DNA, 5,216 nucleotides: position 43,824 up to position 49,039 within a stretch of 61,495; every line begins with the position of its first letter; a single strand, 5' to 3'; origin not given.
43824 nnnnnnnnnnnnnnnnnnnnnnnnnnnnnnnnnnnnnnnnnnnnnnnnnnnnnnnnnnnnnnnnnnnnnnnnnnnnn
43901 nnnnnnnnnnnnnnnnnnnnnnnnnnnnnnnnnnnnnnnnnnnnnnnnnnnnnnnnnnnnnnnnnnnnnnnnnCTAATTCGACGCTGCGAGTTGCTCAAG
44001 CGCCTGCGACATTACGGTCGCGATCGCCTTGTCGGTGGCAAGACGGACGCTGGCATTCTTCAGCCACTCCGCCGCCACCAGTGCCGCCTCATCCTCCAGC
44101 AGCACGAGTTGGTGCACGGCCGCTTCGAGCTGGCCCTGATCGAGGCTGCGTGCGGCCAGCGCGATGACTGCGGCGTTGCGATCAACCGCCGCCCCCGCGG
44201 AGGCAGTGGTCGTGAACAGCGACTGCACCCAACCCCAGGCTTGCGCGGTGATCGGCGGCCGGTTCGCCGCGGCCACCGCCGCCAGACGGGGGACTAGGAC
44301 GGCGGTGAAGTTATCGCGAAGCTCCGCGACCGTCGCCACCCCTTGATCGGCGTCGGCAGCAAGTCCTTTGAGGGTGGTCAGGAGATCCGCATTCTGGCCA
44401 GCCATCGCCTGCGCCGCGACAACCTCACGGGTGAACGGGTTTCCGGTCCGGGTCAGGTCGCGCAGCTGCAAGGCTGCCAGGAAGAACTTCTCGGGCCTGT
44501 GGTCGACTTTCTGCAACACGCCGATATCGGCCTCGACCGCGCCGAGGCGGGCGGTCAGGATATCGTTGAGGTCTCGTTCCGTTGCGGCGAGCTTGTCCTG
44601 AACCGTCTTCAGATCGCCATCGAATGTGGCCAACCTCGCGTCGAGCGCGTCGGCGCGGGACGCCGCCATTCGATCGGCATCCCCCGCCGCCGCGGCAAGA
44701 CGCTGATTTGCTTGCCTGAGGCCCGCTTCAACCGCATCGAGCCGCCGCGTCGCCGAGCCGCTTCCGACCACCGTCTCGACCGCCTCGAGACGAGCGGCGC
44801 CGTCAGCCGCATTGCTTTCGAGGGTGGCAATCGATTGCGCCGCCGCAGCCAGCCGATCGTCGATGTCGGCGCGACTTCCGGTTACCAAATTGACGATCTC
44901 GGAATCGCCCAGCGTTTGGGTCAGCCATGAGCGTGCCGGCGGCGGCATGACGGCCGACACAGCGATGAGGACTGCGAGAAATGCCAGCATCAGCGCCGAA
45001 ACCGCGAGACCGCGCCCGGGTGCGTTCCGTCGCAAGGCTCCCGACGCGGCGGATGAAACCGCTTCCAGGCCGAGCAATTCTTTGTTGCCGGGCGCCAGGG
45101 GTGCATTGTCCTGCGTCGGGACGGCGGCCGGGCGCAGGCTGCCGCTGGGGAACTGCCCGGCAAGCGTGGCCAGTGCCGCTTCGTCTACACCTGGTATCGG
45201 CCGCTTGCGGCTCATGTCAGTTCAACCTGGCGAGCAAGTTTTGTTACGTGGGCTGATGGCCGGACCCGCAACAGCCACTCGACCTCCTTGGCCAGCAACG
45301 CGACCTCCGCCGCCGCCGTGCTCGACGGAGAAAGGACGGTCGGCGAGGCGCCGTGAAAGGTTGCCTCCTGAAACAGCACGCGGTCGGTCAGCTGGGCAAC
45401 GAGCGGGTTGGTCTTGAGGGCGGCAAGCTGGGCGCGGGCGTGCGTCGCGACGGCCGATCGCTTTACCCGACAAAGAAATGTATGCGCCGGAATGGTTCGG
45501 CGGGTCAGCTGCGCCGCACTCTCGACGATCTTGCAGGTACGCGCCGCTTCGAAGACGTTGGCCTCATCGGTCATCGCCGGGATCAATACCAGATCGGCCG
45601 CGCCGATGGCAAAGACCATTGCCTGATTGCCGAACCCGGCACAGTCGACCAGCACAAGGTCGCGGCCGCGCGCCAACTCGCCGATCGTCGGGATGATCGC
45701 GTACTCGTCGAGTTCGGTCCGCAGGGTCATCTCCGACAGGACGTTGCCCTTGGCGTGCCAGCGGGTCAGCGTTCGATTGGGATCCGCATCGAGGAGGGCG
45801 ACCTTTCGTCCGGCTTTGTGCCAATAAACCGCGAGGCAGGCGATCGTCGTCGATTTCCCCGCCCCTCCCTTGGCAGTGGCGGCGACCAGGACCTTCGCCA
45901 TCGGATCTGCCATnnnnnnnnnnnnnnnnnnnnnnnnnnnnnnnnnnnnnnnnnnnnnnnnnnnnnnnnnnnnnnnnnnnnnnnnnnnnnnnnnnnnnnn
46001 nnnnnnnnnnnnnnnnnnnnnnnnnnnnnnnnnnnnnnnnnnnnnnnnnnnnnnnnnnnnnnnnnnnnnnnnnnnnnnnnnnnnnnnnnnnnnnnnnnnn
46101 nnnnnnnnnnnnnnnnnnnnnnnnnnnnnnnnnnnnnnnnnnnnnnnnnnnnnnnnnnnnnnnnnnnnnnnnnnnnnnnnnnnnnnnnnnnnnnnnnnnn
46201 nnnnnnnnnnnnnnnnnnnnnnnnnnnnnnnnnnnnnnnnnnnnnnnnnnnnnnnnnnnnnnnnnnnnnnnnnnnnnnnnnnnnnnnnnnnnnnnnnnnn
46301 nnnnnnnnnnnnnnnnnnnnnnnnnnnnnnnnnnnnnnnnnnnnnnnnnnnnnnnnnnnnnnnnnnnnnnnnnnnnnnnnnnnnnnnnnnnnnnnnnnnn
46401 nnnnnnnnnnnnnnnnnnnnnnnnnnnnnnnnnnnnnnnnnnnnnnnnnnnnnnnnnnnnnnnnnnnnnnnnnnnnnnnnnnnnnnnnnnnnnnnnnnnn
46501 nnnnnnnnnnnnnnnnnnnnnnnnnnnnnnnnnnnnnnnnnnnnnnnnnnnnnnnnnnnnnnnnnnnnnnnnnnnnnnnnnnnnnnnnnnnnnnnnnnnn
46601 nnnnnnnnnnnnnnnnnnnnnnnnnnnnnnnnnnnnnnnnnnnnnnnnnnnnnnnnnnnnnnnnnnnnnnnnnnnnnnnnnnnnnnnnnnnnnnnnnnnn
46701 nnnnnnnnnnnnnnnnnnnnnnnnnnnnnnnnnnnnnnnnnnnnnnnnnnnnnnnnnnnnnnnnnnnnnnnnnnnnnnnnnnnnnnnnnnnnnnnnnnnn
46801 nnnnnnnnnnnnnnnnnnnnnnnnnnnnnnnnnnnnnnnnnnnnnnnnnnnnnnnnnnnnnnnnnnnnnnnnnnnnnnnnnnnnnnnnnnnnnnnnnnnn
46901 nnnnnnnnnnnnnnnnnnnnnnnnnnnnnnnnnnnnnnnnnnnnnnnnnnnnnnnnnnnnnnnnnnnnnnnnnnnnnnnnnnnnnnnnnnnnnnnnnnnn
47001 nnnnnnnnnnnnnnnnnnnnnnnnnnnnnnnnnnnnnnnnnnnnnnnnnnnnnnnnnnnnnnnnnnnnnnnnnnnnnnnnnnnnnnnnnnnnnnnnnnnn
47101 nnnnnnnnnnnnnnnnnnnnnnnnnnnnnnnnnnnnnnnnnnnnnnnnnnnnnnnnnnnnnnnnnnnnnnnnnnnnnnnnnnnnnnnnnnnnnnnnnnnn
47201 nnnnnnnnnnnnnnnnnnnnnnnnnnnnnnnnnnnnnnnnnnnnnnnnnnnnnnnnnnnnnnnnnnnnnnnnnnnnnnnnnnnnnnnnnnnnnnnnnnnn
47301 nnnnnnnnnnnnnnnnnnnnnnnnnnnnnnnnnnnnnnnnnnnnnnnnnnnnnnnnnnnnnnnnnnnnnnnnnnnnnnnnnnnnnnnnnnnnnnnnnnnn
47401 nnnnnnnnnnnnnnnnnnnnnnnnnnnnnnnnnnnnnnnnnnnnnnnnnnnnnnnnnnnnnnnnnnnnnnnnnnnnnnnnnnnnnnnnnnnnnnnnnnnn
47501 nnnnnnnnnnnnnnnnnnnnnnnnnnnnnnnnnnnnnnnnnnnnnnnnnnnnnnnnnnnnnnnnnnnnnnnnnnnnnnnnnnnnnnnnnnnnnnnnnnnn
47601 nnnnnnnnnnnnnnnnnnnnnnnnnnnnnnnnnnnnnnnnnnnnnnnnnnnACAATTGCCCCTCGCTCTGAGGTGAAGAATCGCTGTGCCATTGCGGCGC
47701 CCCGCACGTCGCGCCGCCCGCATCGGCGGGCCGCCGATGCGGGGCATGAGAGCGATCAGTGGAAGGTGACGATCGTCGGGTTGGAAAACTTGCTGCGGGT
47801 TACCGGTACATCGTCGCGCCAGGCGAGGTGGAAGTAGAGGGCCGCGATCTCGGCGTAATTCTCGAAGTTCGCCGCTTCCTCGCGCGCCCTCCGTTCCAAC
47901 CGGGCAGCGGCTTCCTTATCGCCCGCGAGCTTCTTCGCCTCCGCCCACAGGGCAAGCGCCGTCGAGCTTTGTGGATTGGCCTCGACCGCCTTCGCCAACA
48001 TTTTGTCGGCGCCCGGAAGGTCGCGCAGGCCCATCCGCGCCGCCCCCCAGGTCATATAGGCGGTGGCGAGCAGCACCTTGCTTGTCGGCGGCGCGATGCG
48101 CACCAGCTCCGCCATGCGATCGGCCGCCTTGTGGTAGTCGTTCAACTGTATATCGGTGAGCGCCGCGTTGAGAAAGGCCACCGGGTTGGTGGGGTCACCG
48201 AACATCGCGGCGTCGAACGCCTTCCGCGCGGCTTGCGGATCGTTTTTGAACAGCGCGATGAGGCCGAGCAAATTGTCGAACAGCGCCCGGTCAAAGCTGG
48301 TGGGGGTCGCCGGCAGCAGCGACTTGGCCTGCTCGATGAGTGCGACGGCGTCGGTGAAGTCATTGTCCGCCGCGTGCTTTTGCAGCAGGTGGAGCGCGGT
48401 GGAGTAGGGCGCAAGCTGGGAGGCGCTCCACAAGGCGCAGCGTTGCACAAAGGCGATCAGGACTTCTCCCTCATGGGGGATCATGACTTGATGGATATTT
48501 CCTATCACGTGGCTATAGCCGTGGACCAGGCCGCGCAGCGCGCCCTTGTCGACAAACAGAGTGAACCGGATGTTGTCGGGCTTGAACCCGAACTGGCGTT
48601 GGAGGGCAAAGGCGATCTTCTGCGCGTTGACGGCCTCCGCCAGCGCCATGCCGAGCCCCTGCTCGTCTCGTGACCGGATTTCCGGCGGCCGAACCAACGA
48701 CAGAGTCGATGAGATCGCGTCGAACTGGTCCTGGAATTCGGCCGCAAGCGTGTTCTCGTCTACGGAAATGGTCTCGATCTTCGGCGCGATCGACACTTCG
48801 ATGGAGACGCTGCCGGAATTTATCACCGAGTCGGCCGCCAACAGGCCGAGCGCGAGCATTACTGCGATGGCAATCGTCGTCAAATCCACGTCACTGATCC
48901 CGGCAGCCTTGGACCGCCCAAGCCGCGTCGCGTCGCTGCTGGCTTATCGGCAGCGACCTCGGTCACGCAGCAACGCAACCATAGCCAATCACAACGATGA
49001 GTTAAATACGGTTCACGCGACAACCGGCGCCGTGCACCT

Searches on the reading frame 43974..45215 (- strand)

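Call 23: search_protein_families(library=pfam, proteins=[window:43974-45215:-], max_evalue=0.001)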
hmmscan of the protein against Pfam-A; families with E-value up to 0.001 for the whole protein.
window:43974-45215:- (413 aa): 1 family
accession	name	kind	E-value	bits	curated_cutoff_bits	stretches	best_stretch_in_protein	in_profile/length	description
PF09731.14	Mitofilin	-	3.7e-10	39.8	27.4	1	236-405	435-613/614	Mitochondrial inner membrane protein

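Call 71: search_protein_families(library=ncbifam, proteins=[window:43974-45215:-], max_evalue=0.001)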
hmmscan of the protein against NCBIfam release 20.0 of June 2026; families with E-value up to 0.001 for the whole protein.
window:43974-45215:- (413 aa): 0 families

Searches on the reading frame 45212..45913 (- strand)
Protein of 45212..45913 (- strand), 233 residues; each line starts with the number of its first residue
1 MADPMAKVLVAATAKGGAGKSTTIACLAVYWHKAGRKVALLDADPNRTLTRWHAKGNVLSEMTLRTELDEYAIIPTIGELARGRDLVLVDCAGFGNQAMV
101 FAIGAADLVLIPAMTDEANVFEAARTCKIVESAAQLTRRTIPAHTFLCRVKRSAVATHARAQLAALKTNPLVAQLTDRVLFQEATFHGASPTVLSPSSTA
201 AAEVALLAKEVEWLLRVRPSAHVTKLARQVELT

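Call 32: search_protein_families(library=pfam, proteins=[window:45212-45913:-], max_evalue=0.01)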
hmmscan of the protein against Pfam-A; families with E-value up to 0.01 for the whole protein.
window:45212-45913:- (233 aa): 11 families
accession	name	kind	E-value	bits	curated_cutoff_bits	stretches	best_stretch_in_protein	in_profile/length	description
PF07015.17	VirC1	-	2.8e-13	50.2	24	1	8-178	3-179/231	VirC1 protein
PF01656.29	CbiA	-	2.2e-10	41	25.4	1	10-184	2-118/125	CobQ/CobB/MinD/ParA nucleotide binding domain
PF13614.12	AAA_31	-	2.3e-10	41.2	27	1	7-51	2-46/177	AAA domain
PF09140.17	MipZ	-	1.9e-08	34.4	20.7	1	8-53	2-48/262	ATPase MipZ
PF10609.15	ParA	-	7.7e-07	29.2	27.1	1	7-44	4-41/246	NUBPL iron-transfer P-loop NTPase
PF00142.24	Fer4_NifH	-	1.8e-06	28.1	25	1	10-58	3-51/271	4Fe-4S iron sulfur cluster binding proteins, NifH/frxC family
PF03308.22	MeaB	-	7.7e-05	22.3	23.1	1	10-50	36-76/273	Methylmalonyl Co-A mutase-associated GTPase MeaB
PF00448.28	SRP54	-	0.00015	21.9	22.7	1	17-94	11-94/196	SRP54-type protein, GTPase domain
PF02374.21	ArsA_ATPase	-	0.0014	18.4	24.3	1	11-50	5-44/305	Anion-transporting ATPase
PF13604.12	AAA_30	-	0.0016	18.7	27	1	9-94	20-99/191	AAA domain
PF25199.1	nSTAND_NTPase5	-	0.0056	16.9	34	0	8-48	42-83/145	Novel STAND NTPase 5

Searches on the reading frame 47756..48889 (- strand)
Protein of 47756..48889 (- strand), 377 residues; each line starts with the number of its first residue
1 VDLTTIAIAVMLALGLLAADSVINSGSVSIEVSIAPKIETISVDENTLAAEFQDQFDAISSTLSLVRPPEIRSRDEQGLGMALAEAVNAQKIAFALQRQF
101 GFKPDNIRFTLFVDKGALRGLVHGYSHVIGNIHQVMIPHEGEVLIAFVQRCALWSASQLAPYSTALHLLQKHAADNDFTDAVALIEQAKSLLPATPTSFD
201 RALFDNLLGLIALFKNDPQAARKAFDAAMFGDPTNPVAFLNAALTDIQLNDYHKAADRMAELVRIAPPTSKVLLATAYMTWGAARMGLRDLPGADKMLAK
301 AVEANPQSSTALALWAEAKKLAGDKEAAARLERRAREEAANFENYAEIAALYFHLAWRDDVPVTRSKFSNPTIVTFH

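Call 32: search_protein_families(library=pfam, proteins=[window:47756-48889:-], max_evalue=0.01)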
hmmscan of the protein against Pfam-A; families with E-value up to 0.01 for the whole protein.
window:47756-48889:- (377 aa): 6 families
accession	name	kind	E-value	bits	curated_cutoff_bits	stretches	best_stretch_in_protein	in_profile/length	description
PF07719.23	TPR_2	-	6.3e-06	26.4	27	0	275-307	1-33/34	Tetratricopeptide repeat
PF14559.12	TPR_19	-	9.6e-05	23.1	25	1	216-272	5-61/68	Tetratricopeptide repeat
PF13371.12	TPR_9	-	0.00062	20.2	35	0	210-267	3-60/73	Tetratricopeptide repeat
PF13428.12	TPR_14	-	0.00093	20.1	23.5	0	277-317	3-43/44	Tetratricopeptide repeat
PF23914.1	TPR_CcmH_CycH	-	0.0042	17.4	42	0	276-349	51-128/158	Cytochrome c-type biogenesis protein H TPR domain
PF13181.12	TPR_8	-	0.0054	17.2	25.7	0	207-228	6-27/34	Tetratricopeptide repeat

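Call 71: search_protein_families(library=ncbifam, proteins=[window:47756-48889:-], max_evalue=0.001)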
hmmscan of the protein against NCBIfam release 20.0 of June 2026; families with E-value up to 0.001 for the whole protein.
window:47756-48889:- (377 aa): 3 families
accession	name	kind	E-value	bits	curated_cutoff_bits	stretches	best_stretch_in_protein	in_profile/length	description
TIGR02917.1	PEP_TPR_lipo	equivalog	4.3e-09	34.8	312.2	1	166-278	435-541/899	XrtA/PEP-CTERM system TPR-repeat protein PrsT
TIGR02521.1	type_IV_pilW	equivalog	1.5e-06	27.9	154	0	208-273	141-206/234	type IV pilus biogenesis/stability protein PilW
NF008757.0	PRK11788.1-5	equivalog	0.00071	18.8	363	1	167-338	146-312/388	lipopolysaccharide assembly protein LapB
